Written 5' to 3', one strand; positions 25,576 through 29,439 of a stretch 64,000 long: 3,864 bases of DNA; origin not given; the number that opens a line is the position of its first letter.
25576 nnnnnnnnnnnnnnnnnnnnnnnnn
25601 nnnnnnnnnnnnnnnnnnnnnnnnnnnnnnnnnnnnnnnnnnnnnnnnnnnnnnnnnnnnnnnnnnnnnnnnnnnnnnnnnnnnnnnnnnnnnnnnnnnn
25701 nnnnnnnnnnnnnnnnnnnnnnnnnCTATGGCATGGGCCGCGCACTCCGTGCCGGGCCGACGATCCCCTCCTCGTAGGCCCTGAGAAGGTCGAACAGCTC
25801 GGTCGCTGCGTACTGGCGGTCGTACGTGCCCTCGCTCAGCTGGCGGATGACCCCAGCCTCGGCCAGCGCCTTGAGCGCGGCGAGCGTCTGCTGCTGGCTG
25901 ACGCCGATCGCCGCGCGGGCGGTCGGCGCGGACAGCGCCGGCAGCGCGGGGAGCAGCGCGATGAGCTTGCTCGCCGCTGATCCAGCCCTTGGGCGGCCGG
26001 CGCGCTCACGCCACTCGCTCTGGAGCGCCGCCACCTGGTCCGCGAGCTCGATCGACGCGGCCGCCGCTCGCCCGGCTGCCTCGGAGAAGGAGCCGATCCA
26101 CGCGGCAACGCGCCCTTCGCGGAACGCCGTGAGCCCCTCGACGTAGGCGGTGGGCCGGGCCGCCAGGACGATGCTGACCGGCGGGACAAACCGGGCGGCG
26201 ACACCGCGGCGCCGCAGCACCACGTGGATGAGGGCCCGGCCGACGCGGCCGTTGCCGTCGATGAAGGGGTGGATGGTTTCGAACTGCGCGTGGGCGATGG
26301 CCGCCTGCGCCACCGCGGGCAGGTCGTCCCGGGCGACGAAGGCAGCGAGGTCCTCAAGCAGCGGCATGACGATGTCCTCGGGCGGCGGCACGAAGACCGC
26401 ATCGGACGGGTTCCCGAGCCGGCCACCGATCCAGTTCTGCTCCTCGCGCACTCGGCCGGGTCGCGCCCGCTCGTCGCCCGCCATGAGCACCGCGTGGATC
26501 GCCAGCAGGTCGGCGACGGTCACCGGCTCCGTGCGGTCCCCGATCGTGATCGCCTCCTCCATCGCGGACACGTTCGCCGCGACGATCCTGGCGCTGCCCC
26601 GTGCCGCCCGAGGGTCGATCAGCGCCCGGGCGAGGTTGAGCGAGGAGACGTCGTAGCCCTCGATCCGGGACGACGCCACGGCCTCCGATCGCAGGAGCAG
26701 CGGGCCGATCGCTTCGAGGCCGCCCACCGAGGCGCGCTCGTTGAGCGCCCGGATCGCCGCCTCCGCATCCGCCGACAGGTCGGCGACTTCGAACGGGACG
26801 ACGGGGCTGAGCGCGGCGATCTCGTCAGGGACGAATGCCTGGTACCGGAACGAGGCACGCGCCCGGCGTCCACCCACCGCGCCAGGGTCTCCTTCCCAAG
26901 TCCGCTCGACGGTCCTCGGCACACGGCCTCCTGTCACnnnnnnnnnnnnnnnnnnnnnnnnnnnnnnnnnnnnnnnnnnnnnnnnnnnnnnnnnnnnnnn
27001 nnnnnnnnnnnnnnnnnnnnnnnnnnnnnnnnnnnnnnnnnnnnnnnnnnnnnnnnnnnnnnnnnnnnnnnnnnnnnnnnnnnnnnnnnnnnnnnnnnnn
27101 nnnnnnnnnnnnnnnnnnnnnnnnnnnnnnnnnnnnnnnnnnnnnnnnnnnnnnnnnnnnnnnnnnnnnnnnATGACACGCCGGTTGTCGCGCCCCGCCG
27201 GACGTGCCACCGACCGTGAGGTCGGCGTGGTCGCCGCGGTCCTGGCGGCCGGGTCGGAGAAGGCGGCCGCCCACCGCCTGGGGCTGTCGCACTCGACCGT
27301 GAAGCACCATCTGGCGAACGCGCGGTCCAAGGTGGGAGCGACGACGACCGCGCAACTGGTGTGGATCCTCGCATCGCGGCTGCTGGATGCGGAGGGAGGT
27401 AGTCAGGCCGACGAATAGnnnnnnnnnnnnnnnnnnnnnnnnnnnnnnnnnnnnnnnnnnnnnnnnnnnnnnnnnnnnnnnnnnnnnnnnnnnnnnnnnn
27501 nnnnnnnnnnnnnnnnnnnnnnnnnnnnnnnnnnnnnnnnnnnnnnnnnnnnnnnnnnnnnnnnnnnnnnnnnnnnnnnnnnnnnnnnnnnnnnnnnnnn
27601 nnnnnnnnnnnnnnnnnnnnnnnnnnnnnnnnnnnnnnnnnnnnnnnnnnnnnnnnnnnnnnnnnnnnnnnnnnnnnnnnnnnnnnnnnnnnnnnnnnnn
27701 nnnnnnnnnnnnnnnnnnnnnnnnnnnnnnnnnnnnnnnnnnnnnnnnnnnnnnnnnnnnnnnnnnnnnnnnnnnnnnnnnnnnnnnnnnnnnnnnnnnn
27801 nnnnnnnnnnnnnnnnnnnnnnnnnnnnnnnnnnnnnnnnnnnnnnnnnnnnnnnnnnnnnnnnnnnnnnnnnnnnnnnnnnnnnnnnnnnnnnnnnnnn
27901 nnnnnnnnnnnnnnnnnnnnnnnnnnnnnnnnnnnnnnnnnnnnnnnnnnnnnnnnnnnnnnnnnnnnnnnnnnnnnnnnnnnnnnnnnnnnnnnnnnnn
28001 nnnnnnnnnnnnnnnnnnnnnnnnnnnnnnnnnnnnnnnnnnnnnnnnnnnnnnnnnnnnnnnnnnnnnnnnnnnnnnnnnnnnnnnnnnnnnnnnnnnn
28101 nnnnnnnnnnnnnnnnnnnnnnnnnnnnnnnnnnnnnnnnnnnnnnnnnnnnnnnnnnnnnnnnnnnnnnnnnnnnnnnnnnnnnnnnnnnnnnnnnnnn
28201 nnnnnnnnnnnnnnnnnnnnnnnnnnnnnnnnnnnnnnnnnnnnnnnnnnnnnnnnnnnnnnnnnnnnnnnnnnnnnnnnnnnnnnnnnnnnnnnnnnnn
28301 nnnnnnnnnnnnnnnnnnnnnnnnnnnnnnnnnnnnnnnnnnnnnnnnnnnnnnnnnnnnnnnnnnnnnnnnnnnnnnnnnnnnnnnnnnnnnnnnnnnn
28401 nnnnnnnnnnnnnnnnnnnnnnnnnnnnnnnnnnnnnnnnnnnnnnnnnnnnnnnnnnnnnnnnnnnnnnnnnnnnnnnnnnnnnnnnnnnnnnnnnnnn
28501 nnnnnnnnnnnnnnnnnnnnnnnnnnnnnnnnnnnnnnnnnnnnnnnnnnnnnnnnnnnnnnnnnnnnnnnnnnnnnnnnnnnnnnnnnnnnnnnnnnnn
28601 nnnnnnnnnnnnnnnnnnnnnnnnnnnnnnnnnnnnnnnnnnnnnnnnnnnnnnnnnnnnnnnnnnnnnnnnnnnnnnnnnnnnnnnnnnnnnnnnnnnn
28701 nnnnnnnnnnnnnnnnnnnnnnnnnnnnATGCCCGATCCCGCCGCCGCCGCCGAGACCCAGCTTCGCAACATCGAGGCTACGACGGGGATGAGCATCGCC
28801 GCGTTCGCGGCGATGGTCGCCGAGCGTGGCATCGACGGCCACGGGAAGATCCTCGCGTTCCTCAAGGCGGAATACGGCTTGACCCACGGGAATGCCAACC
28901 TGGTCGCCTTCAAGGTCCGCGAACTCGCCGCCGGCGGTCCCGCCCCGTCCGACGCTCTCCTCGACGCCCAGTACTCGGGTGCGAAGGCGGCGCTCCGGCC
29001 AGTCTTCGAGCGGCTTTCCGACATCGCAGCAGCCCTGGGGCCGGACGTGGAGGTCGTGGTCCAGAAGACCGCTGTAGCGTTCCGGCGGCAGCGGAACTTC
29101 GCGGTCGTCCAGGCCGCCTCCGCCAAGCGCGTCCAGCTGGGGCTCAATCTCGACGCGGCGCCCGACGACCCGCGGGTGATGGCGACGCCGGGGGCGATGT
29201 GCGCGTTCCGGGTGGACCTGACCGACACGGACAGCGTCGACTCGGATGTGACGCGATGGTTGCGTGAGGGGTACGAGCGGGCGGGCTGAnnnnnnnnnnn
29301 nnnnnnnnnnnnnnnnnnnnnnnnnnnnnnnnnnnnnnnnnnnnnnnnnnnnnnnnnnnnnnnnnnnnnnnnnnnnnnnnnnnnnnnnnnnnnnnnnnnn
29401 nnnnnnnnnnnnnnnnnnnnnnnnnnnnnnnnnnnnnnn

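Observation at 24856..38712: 2.55-kb HNH / Zn-ribbon ORF / Fic / att / LuxR segment duplicated 11.29 kb apart, with a 1,574-bp perfectly identical core inside diverged arms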

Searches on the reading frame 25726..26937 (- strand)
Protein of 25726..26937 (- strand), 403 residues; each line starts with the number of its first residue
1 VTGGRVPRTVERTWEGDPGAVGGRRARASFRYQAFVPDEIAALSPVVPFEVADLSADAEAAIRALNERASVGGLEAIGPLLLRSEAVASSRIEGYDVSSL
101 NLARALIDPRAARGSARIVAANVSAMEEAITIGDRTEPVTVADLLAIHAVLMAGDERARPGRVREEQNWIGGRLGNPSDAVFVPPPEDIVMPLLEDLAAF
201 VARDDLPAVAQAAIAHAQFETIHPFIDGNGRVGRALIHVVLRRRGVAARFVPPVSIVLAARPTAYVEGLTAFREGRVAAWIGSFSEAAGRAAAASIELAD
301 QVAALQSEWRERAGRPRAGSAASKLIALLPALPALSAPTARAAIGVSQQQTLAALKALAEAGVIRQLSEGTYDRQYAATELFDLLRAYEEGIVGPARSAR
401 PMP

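Call 8: search_protein_families(library=pfam, proteins=[window:25726-26937:-], max_evalue=0.01)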
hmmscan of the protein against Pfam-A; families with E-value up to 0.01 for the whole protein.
window:25726-26937:- (403 aa): 3 families
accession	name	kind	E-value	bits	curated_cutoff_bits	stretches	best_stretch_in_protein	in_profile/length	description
PF02661.23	Fic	-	2.1e-18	67.4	24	1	139-241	2-93/93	Fic/DOC family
PF13784.11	Fic_N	-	9e-06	26.1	26.7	1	79-130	29-81/82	Fic/DOC family N-terminal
PF07756.17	DUF1612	-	1.1e-05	26.1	30.1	1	202-289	22-106/127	Protein of unknown function (DUF1612)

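Call 17: find_encoding_contigs(protein=window:25726-26937:-, flank=10000, max_places=10)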
Protein window:25726-26937:- (403 aa): no gene with exactly this product is on record in the collection.

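Call 19: find_encoding_contigs(protein=window:25726-26922:-, flank=10000, max_places=10)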
Protein window:25726-26922:- (398 aa): no gene with exactly this product is on record in the collection.
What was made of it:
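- No independent record of the exact Fic protein was found (calls 17, 19).
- Tried and rejected: Exact-protein look-ups of Fic with two possible starts found nothing (calls 17, 19), so the source genome and independent copies could not be retrieved.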

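Call 20: find_related_loci(query=window:25726-26922:-, collection=genome_contigs, flank=10000)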
Query window:25726-26922:- (398 aa) in genome_contigs; peptide patterns used: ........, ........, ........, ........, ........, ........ (x = any residue, [..] = any of these).
600 stretches matched a pattern (row limit reached: there are more); 594 encode a relative of the query (tblastn E <= 1e-3); the best 80 are kept; 80 distinct loci.
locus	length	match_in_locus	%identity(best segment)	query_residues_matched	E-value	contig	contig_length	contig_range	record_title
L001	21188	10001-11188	92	1-396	0e+0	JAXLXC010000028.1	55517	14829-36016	MAG: Chloroflexota bacterium isolate STL-CHL39 C3.138.fa-28, whole genome shotgun sequence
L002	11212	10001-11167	89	1-389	0e+0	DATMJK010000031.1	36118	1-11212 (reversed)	MAG TPA_asm: Candidatus Limnocylindrales bacterium isolate SMAG_U13566 k141_46436, whole genome shotgun sequence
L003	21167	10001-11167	73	1-389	2e-172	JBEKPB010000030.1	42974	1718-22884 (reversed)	MAG: Candidatus Limnocylindrales bacterium isolate SPRUCE 454 SPRUCE_454_30, whole genome shotgun sequence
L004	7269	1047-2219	64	1-390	3e-143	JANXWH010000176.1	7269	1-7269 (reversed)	MAG: Chloroflexi bacterium isolate GL140_1_metabat_58 GL140_1_k141_135161, whole genome shotgun sequence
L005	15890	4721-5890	61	3-391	3e-132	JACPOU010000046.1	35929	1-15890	MAG: Chloroflexi bacterium isolate NC_groundwater_609_Pr5_B-0.1um_72_18 alan_book_18_scaffold_588267, whole genome shotg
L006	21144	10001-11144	64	5-384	9e-114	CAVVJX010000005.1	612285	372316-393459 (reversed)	MAG: uncultured Chloroflexia bacterium isolate MFD06742.bin.2.302 genome assembly, contig: contig_2198, whole genome sho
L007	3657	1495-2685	52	2-395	7e-116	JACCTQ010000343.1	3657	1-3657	MAG: Actinomycetota bacterium isolate MGR_bin78 SD2897-2912_k127_444743, whole genome shotgun sequence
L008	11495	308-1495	48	3-396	1e-97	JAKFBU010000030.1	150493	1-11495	MAG: Candidatus Sericytochromatia bacterium isolate LC003 contig-124_37, whole genome shotgun sequence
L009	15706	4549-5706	50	1-385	1e-97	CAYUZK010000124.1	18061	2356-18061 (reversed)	MAG TPA_asm: uncultured Archangium sp. isolate SRP319275_co1_276 genome assembly, contig: NODE_3332_length_18061_cov_8.2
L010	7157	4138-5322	44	1-393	2e-95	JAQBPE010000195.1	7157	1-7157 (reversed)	MAG: Cyanobacteria bacterium RYN_339 scaffold_3633311, whole genome shotgun sequence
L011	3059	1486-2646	49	1-387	6e-94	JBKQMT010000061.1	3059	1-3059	MAG: Acidimicrobiales bacterium isolate LABRr1A1B1C__bin_78 LABRr1A1B1C_000000111347, whole genome shotgun sequence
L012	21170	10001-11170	46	3-387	1e-90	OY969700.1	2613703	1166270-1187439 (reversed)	MAG: uncultured Solirubrobacterales bacterium isolate MFD00822.bin.c.2 genome assembly, chromosome: 1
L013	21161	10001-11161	49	1-387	2e-89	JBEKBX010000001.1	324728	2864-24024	MAG: Acidimicrobiales bacterium isolate SPRUCE 146 SPRUCE_146_1, whole genome shotgun sequence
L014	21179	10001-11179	48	3-390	5e-89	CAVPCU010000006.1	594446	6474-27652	MAG: uncultured Solirubrobacterales bacterium isolate MFD00031.bin.2.81 genome assembly, contig: contig_2814, whole geno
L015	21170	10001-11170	46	3-387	1e-87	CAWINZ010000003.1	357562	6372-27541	MAG: uncultured Solirubrobacterales bacterium isolate MFD05442.bin.1.330 genome assembly, contig: contig_22650, whole ge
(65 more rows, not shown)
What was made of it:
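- The source appears to be an uncultured Chloroflexota (Limnocylindria-like) genome (call 20), probably a metagenome-assembled one.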

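Call 52: search_protein_families(library=ncbifam, proteins=[window:25726-26922:-], max_evalue=1)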
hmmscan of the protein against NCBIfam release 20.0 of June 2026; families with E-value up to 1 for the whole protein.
window:25726-26922:- (398 aa): 5 families
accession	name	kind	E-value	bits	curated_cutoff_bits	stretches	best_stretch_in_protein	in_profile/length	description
NF046030.1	ProtAdlyltaseSoFic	equivalog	1.6e-15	56.9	550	1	174-382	147-357/361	protein adenylyltransferase Fic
NF040876.1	RHE_PE00001_fam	equivalog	1.5e-06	27.6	250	1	197-351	205-352/371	RHE_PE00001 family protein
TIGR02613.1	mob_myst_B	hypoth_equivalog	5.1e-05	23.2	124.4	1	188-244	93-148/186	mobile mystery protein B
NF041381.1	XopAC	subfamily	0.00015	20.6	450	1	130-249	300-419/451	XopAC/AvrAC family type III secretion system effector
NF046029.1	ProtAdlyltaseNmFic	equivalog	0.3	10.8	230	1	214-238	93-117/177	protein adenylyltransferase Fic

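Call 71: find_related_loci(query=window:25726-26922:-, collection=viral_contigs, flank=8000)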
Query window:25726-26922:- (398 aa) in viral_contigs; peptide patterns used: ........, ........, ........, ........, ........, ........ (x = any residue, [..] = any of these).
36 stretches matched a pattern; 32 encode a relative of the query (tblastn E <= 1e-3); 32 distinct loci.
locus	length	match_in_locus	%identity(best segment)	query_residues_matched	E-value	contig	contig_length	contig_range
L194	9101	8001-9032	36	41-385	5e-48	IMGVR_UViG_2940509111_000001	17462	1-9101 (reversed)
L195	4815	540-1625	33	28-380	2e-38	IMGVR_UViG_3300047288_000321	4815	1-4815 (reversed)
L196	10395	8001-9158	27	4-382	2e-38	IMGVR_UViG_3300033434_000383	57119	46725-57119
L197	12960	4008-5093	32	28-380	5e-38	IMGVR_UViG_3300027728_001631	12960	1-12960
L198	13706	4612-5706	28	19-380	2e-37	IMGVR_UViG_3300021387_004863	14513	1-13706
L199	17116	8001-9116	28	18-380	3e-34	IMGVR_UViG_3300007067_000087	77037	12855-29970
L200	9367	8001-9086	31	28-380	1e-32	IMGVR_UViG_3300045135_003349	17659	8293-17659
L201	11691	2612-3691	26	28-381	6e-32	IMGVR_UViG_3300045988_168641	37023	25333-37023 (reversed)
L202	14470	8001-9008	27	30-359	1e-31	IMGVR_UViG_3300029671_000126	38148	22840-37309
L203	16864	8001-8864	31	74-359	4e-31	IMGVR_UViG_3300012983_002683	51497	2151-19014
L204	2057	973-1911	28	75-380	7e-31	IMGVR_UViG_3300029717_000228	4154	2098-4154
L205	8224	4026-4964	28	75-380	5e-31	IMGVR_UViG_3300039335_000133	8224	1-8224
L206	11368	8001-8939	28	75-380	6e-31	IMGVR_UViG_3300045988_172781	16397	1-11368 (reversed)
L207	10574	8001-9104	24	18-381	2e-28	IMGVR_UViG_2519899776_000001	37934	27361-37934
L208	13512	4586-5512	28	74-381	3e-28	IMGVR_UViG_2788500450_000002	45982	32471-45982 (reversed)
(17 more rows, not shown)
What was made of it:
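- Fic-type genes are common cargo in IMG/VR viral contigs, and about half lie within 1.6 kb of a contig end (call 71).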

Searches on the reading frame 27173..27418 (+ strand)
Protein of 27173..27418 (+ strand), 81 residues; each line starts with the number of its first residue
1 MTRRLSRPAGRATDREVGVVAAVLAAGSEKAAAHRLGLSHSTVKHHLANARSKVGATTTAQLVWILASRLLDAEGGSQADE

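Call 8: search_protein_families(library=pfam, proteins=[window:27173-27418:+], max_evalue=0.01)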
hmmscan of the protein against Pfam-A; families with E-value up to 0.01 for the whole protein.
window:27173-27418:+ (81 aa): 5 families
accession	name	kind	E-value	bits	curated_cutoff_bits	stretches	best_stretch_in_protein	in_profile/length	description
PF00196.25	GerE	-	2.5e-07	30.6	23.5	1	13-63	4-54/57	Bacterial regulatory proteins, luxR family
PF00126.33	HTH_1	-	3.4e-05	24.1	26.6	1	19-56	6-43/60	Bacterial regulatory helix-turn-helix protein, lysR family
PF08281.18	Sigma70_r4_2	-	0.0046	17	25.7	1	28-53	28-53/54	Sigma-70, region 4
PF04967.18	HTH_10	-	0.0079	16.4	23.1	0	33-54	30-51/53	HTH DNA binding domain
PF18024.7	HTH_50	-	0.0099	16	27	0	21-44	18-41/50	Helix-turn-helix domain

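Call 52: search_protein_families(library=ncbifam, proteins=[window:27173-27418:+], max_evalue=1)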
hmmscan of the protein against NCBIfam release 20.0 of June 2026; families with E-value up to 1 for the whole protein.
window:27173-27418:+ (81 aa): 23 families
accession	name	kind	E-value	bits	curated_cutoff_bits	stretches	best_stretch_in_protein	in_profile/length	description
NF052445.1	RespRegMctR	equivalog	7.2e-07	28.8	300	1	7-64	140-197/205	two-component system response regulator MctR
TIGR03541.1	reg_near_HchA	equivalog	1.7e-06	27.7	215.6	1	8-64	168-224/232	PA1136 family autoinducer-binding transcriptional regulator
NF047785.1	respo_reg_MadR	equivalog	1.3e-05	24.7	300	1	11-66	148-203/209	MadR family response regulator transcription factor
NF006900.1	PRK09390.1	equivalog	0.00035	20.2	255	1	12-65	143-196/203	response regulator FixJ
NF052366.1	photon_PedR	equivalog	0.00049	20.2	120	1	13-64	4-56/74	photosynthetic electron transport-dependent transcriptional regulator PedR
NF007403.0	PRK09935.1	equivalog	0.0021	17.7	271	1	13-63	151-201/210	fimbria biosynthesis transcriptional regulator FimZ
TIGR03020.2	EpsA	equivalog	0.0026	17.5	170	1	9-61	188-240/247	XrtB/PEP-CTERM-associated transcriptional regulator EpsA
NF007935.0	PRK10651.1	equivalog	0.0056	15.9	250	1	9-67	153-212/216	two-component system response regulator NarL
NF007685.0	PRK10360.1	equivalog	0.007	16.2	258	1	13-62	139-188/196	response regulator transcription factor UhpA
NF008095.0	PRK10837.1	subfamily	0.0086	15.3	281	1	13-56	4-47/290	LysR family transcriptional regulator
NF041673.1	transregRamA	equivalog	0.0097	15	500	1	9-62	216-269/280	acetate metabolism transcriptional regulator RamA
NF040889.1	trans_reg_YeiE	equivalog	0.01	15.1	480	1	13-55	4-46/288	DNA-binding transcriptional regulator YeiE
NF007708.0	PRK10403.1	equivalog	0.015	14.7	343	1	8-55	150-197/215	nitrate/nitrite response regulator protein NarP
NF003257.0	PRK04217.1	equivalog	0.03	14.5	115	1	29-56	61-88/110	hypothetical protein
NF007505.1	PRK10100.1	equivalog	0.04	13.6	250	1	11-63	144-196/204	biofilm master transcriptional regulator CsgD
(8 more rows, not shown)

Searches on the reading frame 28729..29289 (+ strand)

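Call 8: search_protein_families(library=pfam, proteins=[window:28729-29289:+], max_evalue=0.01)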
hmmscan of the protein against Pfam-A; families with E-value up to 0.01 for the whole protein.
window:28729-29289:+ (186 aa): 2 families
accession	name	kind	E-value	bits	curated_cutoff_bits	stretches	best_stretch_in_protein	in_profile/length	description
PF18899.5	DUF5655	-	1.8e-19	70.2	24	1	79-183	2-107/109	Domain of unknown function (DUF5655)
PF14117.11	DUF4287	-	5.4e-13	49.2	27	1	10-62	4-57/60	Domain of unknown function (DUF4287)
